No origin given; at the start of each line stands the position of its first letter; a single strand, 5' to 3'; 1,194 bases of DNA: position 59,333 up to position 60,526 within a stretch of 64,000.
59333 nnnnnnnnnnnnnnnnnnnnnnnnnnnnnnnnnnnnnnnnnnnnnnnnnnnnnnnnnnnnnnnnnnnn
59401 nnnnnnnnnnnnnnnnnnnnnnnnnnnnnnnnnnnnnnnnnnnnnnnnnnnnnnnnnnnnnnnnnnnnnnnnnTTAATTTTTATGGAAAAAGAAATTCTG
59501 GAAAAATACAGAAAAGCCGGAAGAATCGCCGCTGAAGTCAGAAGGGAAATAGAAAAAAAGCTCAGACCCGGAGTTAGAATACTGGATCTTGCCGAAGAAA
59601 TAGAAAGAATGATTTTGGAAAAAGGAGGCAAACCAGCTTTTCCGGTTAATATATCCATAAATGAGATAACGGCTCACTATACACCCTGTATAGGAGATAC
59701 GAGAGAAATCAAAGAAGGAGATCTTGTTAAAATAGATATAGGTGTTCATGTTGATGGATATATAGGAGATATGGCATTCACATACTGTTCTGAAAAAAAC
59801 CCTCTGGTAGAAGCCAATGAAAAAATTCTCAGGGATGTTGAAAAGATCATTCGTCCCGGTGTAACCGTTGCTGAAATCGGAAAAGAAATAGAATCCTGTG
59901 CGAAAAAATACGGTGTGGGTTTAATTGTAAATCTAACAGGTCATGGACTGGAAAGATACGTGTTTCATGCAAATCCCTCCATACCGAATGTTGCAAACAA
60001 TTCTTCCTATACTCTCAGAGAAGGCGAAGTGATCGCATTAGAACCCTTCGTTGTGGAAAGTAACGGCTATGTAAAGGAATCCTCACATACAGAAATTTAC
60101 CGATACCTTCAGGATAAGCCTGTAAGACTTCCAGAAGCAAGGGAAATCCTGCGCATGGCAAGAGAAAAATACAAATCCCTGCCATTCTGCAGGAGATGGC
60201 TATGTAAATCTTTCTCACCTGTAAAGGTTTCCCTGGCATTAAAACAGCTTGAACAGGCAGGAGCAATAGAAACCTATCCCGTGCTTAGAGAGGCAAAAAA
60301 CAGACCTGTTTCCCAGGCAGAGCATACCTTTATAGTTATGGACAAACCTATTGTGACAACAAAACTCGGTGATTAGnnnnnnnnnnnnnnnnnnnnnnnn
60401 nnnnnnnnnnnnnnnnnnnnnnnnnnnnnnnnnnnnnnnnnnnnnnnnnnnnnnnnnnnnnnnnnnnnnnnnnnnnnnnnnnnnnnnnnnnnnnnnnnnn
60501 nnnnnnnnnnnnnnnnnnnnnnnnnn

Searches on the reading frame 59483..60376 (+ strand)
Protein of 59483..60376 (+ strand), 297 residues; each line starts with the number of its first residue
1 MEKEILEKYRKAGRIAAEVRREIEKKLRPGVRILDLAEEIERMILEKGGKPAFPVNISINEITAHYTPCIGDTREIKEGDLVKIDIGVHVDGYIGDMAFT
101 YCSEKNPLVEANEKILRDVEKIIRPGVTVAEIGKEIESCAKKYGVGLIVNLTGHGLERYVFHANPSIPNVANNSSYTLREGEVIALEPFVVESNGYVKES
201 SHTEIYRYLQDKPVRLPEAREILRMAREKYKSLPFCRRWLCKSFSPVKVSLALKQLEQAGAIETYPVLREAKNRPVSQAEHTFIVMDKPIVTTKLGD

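Call 20: search_protein_families(library=ncbifam, proteins=[window:59483-60376:+], max_evalue=0.00001)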
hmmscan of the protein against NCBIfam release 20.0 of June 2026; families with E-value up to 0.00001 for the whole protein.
window:59483-60376:+ (297 aa): 10 families
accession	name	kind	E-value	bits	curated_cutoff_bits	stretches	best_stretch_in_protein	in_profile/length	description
TIGR00501.1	met_pdase_II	equivalog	2.3e-97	326.1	222.65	1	3-289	2-289/295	type II methionyl aminopeptidase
TIGR00500.1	met_pdase_I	equivalog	1.2e-37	129.8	171.35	1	3-197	6-210/247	type I methionyl aminopeptidase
TIGR00495.1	crvDNA_42K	hypoth_equivalog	6.3e-36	123.9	430.05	1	2-288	16-327/383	ErbB3-binding protein EBP1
NF008970.0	PRK12318.1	equivalog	4.1e-23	82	267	1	4-190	47-244/291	methionyl aminopeptidase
NF009533.0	PRK12897.1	equivalog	2.4e-15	56.5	488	1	6-198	10-212/248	type I methionyl aminopeptidase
NF005583.0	PRK07281.1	equivalog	4.2e-09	36.1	445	1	111-192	157-237/286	methionyl aminopeptidase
NF008131.0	PRK10879.1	equivalog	3.5e-08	32.6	465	1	5-117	178-289/438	Xaa-Pro aminopeptidase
NF040821.1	dipep_PepQ_Arch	equivalog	1.2e-07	31.1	630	1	7-190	129-314/346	Xaa-Pro dipeptidase PepQ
NF007310.0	PRK09795.1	equivalog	7.5e-06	25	393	0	5-190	132-324/361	aminopeptidase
NF011174.0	PRK14576.1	subfamily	1e-05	24.6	487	0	62-187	237-367/405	putative endopeptidase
